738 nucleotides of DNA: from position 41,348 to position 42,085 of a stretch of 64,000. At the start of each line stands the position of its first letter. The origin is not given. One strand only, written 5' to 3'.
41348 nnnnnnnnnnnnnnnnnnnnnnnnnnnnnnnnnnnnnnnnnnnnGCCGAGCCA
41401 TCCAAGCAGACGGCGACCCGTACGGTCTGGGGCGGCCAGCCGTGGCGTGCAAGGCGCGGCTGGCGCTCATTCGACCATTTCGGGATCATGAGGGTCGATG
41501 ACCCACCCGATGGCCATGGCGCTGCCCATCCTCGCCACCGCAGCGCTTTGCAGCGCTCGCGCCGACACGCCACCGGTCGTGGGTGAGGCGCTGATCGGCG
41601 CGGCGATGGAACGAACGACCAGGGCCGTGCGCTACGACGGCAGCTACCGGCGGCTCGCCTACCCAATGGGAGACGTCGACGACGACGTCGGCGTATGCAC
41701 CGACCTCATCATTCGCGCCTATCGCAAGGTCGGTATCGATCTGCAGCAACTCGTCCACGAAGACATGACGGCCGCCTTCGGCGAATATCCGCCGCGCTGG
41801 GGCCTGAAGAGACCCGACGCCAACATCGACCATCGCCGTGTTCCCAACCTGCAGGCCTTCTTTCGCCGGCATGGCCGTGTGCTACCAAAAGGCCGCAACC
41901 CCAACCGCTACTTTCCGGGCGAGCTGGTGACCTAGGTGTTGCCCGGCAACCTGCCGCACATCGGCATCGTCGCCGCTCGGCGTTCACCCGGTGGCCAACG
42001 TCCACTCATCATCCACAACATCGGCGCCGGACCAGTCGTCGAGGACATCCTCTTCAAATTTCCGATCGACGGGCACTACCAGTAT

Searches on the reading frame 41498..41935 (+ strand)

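Call 18: search_protein_families(library=pfam, proteins=[window:41498-41935:+], max_evalue=10)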
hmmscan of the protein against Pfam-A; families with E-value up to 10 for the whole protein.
window:41498-41935:+ (145 aa): 2 families
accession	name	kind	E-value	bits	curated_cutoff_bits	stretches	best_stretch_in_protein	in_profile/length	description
PF06940.17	DUF1287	-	5.9e-45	153.4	25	1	35-145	3-113/163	Domain of unknown function (DUF1287)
PF24104.1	At5g52880_ARM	-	0.16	12.8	27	1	71-99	30-58/100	F-box protein At5g52880 ARM repeat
